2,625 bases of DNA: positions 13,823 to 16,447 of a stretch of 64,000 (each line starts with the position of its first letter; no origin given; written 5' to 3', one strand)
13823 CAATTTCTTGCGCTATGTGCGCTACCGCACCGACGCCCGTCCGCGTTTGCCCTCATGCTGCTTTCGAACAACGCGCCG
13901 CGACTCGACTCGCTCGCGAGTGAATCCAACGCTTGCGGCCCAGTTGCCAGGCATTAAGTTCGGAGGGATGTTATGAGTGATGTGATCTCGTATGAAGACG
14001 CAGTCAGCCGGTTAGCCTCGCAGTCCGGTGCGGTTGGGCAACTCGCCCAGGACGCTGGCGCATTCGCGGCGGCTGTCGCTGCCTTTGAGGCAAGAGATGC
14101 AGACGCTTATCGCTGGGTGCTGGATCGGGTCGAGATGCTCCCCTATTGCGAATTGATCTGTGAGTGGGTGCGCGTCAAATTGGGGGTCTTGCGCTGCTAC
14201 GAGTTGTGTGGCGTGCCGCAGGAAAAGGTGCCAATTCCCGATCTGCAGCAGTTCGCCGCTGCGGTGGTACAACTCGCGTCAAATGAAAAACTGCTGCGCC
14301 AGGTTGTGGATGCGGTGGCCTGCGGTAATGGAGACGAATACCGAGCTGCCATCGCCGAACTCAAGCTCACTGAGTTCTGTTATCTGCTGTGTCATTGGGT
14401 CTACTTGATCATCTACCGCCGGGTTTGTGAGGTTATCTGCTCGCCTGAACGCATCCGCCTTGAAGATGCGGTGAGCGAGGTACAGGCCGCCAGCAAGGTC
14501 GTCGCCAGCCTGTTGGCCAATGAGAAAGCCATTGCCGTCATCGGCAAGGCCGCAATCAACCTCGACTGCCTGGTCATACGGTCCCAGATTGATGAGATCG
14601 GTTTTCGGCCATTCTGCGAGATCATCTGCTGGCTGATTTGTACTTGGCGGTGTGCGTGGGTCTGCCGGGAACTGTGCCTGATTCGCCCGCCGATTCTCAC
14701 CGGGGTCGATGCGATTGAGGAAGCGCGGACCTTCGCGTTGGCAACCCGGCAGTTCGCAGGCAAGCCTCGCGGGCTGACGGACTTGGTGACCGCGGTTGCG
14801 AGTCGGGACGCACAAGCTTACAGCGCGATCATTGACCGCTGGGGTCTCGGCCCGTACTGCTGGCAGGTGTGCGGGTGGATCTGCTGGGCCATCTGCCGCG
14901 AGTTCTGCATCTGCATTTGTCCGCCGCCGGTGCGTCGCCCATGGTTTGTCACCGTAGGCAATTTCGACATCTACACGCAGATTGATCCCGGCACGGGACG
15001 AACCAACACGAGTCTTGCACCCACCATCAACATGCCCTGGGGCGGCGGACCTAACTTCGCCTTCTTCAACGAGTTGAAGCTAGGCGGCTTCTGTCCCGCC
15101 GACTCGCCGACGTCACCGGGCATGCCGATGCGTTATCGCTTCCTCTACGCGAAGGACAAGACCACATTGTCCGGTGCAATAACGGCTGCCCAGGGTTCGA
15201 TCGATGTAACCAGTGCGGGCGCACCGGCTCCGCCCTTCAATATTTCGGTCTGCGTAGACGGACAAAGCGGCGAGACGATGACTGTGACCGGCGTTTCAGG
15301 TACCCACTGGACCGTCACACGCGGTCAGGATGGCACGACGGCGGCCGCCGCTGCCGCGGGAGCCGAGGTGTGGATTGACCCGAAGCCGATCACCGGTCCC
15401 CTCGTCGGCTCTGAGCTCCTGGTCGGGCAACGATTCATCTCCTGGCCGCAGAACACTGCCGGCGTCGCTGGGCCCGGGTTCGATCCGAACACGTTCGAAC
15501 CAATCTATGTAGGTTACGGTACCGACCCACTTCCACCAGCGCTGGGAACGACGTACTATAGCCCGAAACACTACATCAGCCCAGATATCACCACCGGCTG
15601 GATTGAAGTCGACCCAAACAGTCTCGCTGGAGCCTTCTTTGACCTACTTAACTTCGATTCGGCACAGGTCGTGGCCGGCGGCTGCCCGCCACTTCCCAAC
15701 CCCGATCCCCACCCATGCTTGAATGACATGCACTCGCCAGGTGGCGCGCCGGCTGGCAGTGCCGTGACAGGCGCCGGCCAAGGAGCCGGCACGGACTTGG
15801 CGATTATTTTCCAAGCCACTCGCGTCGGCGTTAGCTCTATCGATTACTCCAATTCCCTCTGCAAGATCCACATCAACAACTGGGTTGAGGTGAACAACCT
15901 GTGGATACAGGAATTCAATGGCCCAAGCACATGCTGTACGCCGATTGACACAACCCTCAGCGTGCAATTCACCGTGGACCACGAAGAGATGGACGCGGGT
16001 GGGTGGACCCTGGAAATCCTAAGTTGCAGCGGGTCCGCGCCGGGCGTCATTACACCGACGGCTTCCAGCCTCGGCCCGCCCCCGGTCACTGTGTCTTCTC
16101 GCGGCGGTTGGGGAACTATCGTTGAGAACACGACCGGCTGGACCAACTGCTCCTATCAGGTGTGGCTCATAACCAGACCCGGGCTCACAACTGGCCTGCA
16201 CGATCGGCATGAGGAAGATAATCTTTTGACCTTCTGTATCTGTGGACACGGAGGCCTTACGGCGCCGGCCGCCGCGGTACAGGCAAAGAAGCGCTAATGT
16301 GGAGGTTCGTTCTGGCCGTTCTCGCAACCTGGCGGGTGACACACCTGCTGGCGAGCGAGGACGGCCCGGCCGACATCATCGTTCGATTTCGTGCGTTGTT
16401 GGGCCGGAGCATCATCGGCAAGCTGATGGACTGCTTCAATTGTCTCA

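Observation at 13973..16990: Tightly coupled three-gene operon headed by a 774-aa cysteine-ladder protein: candidate uncharacterised system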

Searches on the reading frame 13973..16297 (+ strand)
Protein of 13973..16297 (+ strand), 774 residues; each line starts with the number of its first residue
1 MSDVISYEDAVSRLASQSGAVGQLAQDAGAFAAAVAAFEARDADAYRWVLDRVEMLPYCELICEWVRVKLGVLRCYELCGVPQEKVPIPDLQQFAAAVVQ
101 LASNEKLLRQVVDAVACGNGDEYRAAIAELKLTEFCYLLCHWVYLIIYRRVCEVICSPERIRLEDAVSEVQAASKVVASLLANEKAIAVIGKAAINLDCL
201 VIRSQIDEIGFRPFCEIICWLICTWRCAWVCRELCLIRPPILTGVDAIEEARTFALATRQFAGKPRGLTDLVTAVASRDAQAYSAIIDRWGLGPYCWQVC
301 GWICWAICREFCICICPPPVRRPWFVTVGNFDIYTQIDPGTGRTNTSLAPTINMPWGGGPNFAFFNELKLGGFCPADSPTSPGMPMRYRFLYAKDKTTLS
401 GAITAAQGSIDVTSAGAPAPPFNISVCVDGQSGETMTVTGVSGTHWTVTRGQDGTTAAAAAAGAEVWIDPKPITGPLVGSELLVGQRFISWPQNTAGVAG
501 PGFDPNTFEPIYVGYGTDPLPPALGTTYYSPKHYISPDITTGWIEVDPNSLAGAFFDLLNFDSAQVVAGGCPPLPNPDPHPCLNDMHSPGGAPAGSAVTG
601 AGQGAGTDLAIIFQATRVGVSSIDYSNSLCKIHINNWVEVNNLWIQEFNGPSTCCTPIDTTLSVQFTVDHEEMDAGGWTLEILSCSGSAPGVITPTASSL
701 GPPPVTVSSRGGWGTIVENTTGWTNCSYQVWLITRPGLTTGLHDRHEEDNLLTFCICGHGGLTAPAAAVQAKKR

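Call 5: search_protein_families(library=pfam, proteins=[window:13973-16297:+], max_evalue=0.1)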
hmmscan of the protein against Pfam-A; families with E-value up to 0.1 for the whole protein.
window:13973-16297:+ (774 aa): 0 families

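Call 6: search_protein_families(library=ncbifam, proteins=[window:13973-16297:+], max_evalue=1)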
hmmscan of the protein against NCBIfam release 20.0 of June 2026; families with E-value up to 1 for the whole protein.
window:13973-16297:+ (774 aa): 1 family
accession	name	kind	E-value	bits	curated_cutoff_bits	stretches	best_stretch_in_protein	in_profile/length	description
NF041639.1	YicS_fam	subfamily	0.13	12.5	45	0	92-130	53-91/96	YicS family protein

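Call 7: search_solved_structures(query=window:13973-16297:+, max_evalue=10)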
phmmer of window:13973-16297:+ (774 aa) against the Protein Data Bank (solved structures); distinct sequences matched with E-value up to 10: 5.
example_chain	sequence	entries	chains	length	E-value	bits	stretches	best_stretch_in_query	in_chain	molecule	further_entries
2wsc_E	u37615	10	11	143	0.002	19.7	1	411-516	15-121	PHOTOSYSTEM I REACTION CENTER SUBUNIT IV A, CHLOROPLASTIC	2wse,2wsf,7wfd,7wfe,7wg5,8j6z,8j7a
9gbi_E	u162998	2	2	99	0.034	15.6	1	449-516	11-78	Photosystem I reaction center subunit IV B, chloroplastic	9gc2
8bcv_E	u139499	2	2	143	0.49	11.7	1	455-516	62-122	Photosystem I reaction center subunit IV | Photosystem I reaction center subunit IV A, chloroplastic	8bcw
5vt3_A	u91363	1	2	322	1.6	10.1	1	451-503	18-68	Thioredoxin reductase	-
5usx_A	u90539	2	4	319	1.6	10.1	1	451-503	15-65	Thioredoxin reductase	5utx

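Call 8: find_homologous_proteins(query=window:13973-16297:+)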
Query window:13973-16297:+ (774 aa): 313 proteins with E <= 0.001 among 8000 candidates; the best 120 are listed.
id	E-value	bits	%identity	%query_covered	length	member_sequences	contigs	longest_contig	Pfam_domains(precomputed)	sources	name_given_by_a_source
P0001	0.0e+0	1826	100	100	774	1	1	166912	-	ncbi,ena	-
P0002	0.0e+0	1414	77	100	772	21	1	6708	-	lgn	-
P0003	0.0e+0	1380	77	100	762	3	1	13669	-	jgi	jgi:hypothetical protein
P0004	0.0e+0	1368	74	100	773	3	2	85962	-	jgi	-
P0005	0.0e+0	1363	75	100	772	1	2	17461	-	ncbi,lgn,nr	ncbi:MAG TPA: hypothetical protein VG675_21670 [Bryobacteraceae bacterium]|nr:hypothetical protein [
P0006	0.0e+0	1355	75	98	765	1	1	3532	-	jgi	jgi:hypothetical protein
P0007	0.0e+0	1351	76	100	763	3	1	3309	-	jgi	-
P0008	0.0e+0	1346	76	100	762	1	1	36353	-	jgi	jgi:hypothetical protein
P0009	0.0e+0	1344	73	100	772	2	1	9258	-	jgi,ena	jgi:hypothetical protein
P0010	0.0e+0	1333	72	100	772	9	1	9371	-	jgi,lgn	jgi:hypothetical protein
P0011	0.0e+0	1333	73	100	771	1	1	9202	-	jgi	jgi:hypothetical protein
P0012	0.0e+0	1332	75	100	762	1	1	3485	-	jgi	jgi:hypothetical protein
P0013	0.0e+0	1327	73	100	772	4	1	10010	-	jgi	jgi:hypothetical protein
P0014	0.0e+0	1327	75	100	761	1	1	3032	-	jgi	jgi:hypothetical protein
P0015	0.0e+0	1325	75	100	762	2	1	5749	-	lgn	-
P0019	0.0e+0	1257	71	100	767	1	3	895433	-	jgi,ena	jgi:hypothetical protein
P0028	0.0e+0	1042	62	97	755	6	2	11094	-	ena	-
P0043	2.1e-287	974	59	93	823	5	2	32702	-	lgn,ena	-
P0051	7.6e-279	946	57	98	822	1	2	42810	-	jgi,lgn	jgi:hypothetical protein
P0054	2.9e-278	944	55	100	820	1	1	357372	-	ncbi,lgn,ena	-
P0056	8.8e-277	939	52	100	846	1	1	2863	-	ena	-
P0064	6.3e-272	923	50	98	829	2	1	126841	-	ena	-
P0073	2.4e-266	904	55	100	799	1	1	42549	-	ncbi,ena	-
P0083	4.9e-258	877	55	98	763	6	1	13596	-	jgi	jgi:hypothetical protein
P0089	3.5e-256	871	54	97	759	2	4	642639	-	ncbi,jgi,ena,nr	ncbi:MAG TPA: hypothetical protein VKB38_20445 [Terracidiphilus sp.]|nr:hypothetical protein [Terrac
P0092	5.1e-253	860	63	51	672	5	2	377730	-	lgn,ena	-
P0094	6.6e-252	857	54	97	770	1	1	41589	-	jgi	jgi:hypothetical protein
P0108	4.4e-242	824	51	99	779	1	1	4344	-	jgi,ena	jgi:hypothetical protein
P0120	4.0e-227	775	58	52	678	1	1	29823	-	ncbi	ncbi:MAG TPA: hypothetical protein VI386_35290 [Candidatus Sulfotelmatobacter sp.]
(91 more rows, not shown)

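Call 12: find_encoding_contigs(protein=P0019, flank=8000, max_places=2)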
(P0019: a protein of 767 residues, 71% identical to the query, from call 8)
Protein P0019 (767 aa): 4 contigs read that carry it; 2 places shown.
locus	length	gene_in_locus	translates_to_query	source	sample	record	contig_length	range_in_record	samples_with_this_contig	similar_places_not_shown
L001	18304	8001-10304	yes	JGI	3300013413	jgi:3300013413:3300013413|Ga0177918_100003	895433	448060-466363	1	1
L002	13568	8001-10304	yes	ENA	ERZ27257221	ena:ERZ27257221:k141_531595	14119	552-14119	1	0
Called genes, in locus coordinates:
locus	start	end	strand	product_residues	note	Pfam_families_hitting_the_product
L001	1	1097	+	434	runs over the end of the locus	PF02264:LamB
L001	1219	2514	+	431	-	PF01547:SBP_bac_1, PF13416:SBP_bac_8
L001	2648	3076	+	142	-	-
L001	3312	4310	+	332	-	PF00356:LacI, PF00532:Peripla_BP_1, PF13407:Peripla_BP_4, PF13377:Peripla_BP_3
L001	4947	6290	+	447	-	-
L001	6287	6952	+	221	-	PF00034:Cytochrom_C (weak), PF13442:Cytochrome_CBB3 (faint), PF00034:Cytochrom_C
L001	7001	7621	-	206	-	PF01161:PBP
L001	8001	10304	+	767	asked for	-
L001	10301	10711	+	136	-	PF07098:DUF1360 (faint)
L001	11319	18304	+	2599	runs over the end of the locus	PF03534:SpvB, PF12256:TcdB_toxin_midN, PF12255:TcdB_toxin_midC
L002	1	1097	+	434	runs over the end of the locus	PF02264:LamB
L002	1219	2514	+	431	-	PF01547:SBP_bac_1, PF13416:SBP_bac_8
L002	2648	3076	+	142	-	-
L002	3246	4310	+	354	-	PF00356:LacI, PF00532:Peripla_BP_1, PF13407:Peripla_BP_4, PF13377:Peripla_BP_3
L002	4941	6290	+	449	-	-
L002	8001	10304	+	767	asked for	-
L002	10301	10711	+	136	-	PF07098:DUF1360 (faint)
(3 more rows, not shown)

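Call 13: find_encoding_contigs(protein=P0089, flank=8000, max_places=2)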
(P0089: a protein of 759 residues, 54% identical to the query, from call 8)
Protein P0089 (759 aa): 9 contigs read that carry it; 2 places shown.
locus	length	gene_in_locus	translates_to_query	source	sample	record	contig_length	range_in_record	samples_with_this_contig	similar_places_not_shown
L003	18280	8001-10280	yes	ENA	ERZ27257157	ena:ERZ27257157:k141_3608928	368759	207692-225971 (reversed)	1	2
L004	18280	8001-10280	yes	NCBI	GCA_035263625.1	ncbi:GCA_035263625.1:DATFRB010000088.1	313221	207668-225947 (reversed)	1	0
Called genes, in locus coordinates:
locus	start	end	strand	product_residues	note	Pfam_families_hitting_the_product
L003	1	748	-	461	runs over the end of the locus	PF04389:Peptidase_M28, PF01546:Peptidase_M20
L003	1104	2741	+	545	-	PF00089:Trypsin, PF13365:Trypsin_2, PF00595:PDZ, PF12812:PDZ_1 (faint), PF13180:PDZ_2, PF17820:PDZ_6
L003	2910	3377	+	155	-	PF01471:PG_binding_1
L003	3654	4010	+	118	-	-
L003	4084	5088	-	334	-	PF23381:Beta-prop_IFT122_1st (faint), PF25174:Beta-prop_THOC3 (faint)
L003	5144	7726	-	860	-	PF13620:CarboxypepD_reg, PF13715:CarbopepD_reg_2, PF17210:SdrD_B (faint), PF25183:OMP_b-brl_4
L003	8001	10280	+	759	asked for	-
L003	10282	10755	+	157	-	PF07098:DUF1360 (faint)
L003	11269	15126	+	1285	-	PF05345:He_PIG, PF16640:Big_3_5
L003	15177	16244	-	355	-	PF00756:Esterase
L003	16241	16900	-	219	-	-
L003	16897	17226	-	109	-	PF03551:PadR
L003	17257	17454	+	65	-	-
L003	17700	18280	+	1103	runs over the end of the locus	PF13620:CarboxypepD_reg, PF13715:CarbopepD_reg_2 (weak), PF25183:OMP_b-brl_4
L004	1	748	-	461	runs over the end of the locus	PF04389:Peptidase_M28, PF01546:Peptidase_M20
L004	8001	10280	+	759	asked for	-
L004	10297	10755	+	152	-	PF07098:DUF1360 (faint)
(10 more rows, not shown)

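Call 14: find_encoding_contigs(protein=P0054, flank=8000, max_places=1)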
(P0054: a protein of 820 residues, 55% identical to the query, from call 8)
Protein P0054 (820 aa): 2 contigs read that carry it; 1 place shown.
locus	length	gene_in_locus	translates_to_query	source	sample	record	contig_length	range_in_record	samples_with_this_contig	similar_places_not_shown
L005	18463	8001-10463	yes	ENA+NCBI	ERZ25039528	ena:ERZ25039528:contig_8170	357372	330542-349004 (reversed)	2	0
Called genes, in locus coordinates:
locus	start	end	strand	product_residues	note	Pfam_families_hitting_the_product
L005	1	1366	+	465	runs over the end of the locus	PF13646:HEAT_2 (faint), PF02985:HEAT (faint)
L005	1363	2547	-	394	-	PF13439:Glyco_transf_4, PF13579:Glyco_trans_4_4, PF20706:GT4-conflict, PF00534:Glycos_transf_1, PF13692:Glyco_trans_1_4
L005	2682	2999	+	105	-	-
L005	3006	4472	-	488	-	PF00324:AA_permease, PF13520:AA_permease_2, PF13906:AA_permease_C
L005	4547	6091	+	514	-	PF04389:Peptidase_M28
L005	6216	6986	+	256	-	-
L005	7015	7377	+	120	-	PF00144:Beta-lactamase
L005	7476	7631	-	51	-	-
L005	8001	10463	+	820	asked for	-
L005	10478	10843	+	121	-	PF07098:DUF1360 (weak)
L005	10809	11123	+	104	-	-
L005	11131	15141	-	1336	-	PF23748:Beta-prop_LRRK2 (faint), PF07495:Y_Y_Y, PF00989:PAS, PF08447:PAS_3, PF13426:PAS_9 (weak), PF00512:HisKA, PF02518:HATPase_c, PF00072:Response_reg, +2 more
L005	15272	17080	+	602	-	PF00082:Peptidase_S8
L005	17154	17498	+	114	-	PF08922:DUF1905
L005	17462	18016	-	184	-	PF01965:DJ-1_PfpI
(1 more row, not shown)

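Call 15: find_encoding_contigs(protein=P0092, flank=8000, max_places=1)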
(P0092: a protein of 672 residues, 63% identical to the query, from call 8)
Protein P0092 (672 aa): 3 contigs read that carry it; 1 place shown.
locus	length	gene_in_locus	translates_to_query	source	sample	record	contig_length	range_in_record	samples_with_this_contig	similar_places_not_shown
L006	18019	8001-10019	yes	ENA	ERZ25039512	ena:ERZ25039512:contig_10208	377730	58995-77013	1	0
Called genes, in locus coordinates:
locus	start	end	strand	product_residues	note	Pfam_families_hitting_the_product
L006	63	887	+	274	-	PF09339:HTH_IclR, PF01614:IclR_C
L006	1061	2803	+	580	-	PF07969:Amidohydro_3, PF01979:Amidohydro_1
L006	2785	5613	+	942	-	PF13620:CarboxypepD_reg, PF13715:CarbopepD_reg_2 (weak), PF25183:OMP_b-brl_4, PF00593:TonB_dep_Rec_b-barrel, PF25183:OMP_b-brl_4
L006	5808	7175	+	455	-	PF00202:Aminotran_3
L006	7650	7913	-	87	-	-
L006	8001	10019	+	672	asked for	-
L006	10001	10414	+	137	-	PF07098:DUF1360 (faint)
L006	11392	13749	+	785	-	PF21783:YNCE, PF01436:NHL (faint), PF23381:Beta-prop_IFT122_1st (faint), PF25174:Beta-prop_THOC3 (faint), PF10282:Lactonase, PF08450:SGL (weak), PF04185:Phosphoesterase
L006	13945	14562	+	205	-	PF00440:TetR_N, PF13305:TetR_C_33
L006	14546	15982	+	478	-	PF20154:LNT_N, PF00795:CN_hydrolase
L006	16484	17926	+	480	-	PF00587:tRNA-synt_2b, PF03129:HGTP_anticodon, PF09180:ProRS-C_1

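Call 16: find_encoding_contigs(protein=P0064, flank=8000, max_places=1)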
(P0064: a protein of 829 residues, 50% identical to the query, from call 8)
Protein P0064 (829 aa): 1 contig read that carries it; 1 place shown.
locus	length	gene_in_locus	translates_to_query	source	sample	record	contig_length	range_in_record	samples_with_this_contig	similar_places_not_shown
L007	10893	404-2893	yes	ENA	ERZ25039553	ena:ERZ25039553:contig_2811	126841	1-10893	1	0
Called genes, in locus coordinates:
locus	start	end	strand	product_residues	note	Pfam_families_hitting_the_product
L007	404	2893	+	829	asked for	-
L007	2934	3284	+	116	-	PF07098:DUF1360 (weak)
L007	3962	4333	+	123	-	-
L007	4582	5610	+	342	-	PF01266:DAO (faint), PF01494:FAD_binding_3 (faint), PF07992:Pyr_redox_2 (faint)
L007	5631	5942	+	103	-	-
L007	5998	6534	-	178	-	PF07750:GcrA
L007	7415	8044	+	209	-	-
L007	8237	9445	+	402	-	PF00202:Aminotran_3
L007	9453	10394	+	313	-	PF02729:OTCace_N, PF00185:OTCace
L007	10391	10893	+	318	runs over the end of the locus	PF01430:HSP33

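Call 18: predict_structure(alignment_id=A1)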
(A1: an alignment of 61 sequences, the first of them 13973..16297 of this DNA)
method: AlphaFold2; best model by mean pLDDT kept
length: 774 residues; sequences in the alignment: 61
mean_pLDDT: 84.0   pTM: 0.59
mean pLDDT of the five models: 84.0, 83.6, 83.6, 82.7, 81.8
residues with pLDDT >= 90: 320; 70-90: 359; 50-70: 68; < 50: 27
segments of 3 or more residues with pLDDT < 50: 1-3, 585-590, 762-766, 768-770, 772-774
pLDDT, mean of each block of 10 residues (from residue 1): 59 85 91 91 86 84 90 88 77 95 94 91 94 92 90 73 82 93 91 89 85 88 93 75 66 87 83 91 88 87 92 77 88 91 94 92 96 87 86 93 88 87 80 81 92 76 90 94 92 90 83 94 92 95 91 91 87 52 48 70 82 90 86 88 74 60 84 86 78 71 75 84 81 90 87 73 49 45
secondary structure, 60 per line:
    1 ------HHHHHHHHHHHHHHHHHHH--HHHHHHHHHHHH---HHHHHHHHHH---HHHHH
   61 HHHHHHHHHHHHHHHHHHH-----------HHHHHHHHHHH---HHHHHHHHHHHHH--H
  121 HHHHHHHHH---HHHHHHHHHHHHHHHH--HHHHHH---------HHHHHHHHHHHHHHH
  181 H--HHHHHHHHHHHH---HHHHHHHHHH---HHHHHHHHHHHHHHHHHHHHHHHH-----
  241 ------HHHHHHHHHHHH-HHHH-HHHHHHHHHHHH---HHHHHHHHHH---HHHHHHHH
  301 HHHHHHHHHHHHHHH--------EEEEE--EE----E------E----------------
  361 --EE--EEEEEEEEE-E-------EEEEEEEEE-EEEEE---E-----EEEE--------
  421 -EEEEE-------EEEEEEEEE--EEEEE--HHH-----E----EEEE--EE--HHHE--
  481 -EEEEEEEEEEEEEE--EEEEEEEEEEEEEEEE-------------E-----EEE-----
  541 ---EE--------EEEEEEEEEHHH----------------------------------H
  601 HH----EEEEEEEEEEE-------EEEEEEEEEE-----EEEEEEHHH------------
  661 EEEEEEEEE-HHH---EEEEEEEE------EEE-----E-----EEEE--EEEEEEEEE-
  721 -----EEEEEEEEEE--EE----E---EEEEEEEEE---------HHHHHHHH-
elements in order (helices of 4 or more, strands of 3 or more residues): H7-25 H28-39 H43-52 H56-79 H91-101 H105-117 H120-129 H133-148 H151-156 H166-181 H184-195 H199-208 H212-235 H247-258 H260-263 H265-276 H280-289 H293-315 E324-328 E367-375 E385-393 E395-399 E409-412 E422-426 E434-442 E445-449 E465-468 E482-495 E498-513 E533-535 E554-562 E607-617 E625-634 E640-645 E661-669 E677-684 E691-693 E705-708 E711-719 E726-735 E748-756 H766-773

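Call 21: fold_search(model_id=the predicted structure, library=pdb)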
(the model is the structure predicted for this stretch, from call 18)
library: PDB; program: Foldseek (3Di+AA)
matches with E <= 10: 509; with E <= 0.001: 0
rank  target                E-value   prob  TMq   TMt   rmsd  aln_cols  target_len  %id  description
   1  9in6_M                8.1e-03  1.00  0.09  0.17  14.5       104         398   19  Capsid of Vibrio cholerae phage mature VP1 (released 2024-08-14)
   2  8rk3_b                1.2e-02  0.72  0.09  0.09  19.4       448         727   10  Bacteriophage JBD30 baseplate - composite structure (released 2024-08-14)
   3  9jlf_E                1.8e-02  0.97  0.08  0.24  12.8       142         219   15  Cryo-EM Structure of Bacteriophage FCWL1 head-to-tail interface (released 2025-01-22)
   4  8jov_1                3.5e-02  1.00  0.09  0.53   3.2        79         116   20  Portal-tail complex of phage GP4 (released 2023-11-01)
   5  8vjh_A                4.2e-02  0.57  0.09  0.10  21.2       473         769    8  Cryo-EM of tail-tip of bacteriophage Chi (released 2024-10-02)
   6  6q45_F                1.3e-01  0.97  0.08  0.13  13.0       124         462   20  F1-ATPase from Fusobacterium nucleatum (released 2019-07-10)
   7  8x8n_E                1.3e-01  0.21  0.08  0.21  20.1       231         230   11  Cryo-EM structure of the octreotide-bound Somatostatin receptor 5-Gi protein complex (released 2024-06-12)
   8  9l0f_G                1.4e-01  0.77  0.09  0.24  14.0       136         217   11  Structure of flexible tail tube of bacteriophage T1 (released 2025-03-12)
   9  6r0w_E                1.5e-01  0.87  0.09  0.14  13.8       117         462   17  Thermus thermophilus V/A-type ATPase/synthase, rotational state 2 (released 2019-08-28)
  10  9bra_3                1.6e-01  0.90  0.08  0.13   7.9       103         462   14  Intact V-ATPase State 2 and synaptophysin complex in mouse brain isolated synaptic vesicles (released 2024-06-19)
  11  7zn2_e                1.6e-01  0.12  0.09  0.10  24.0       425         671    8  Tail tip of siphophage T5 : full complex after interaction with its bacterial receptor FhuA (released 2023-02-08)
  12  6r0w_F                1.7e-01  0.91  0.09  0.13  13.4       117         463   16  Thermus thermophilus V/A-type ATPase/synthase, rotational state 2 (released 2019-08-28)
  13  4y9v_A                1.9e-01  0.99  0.09  0.11   4.0        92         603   15  Gp54 tailspike of Acinetobacter baumannii bacteriophage AP22 in complex with A. baumannii capsular saccharide (released 2017-02-01)
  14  7fda_B                1.9e-01  0.96  0.09  0.13   6.3        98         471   14  CryoEM Structure of Reconstituted V-ATPase, state1 (released 2021-12-22)
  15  7vai_F                1.9e-01  0.90  0.08  0.13  13.7       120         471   15  V1EG of V/A-ATPase from Thermus thermophilus, state1-1 (released 2022-07-13)
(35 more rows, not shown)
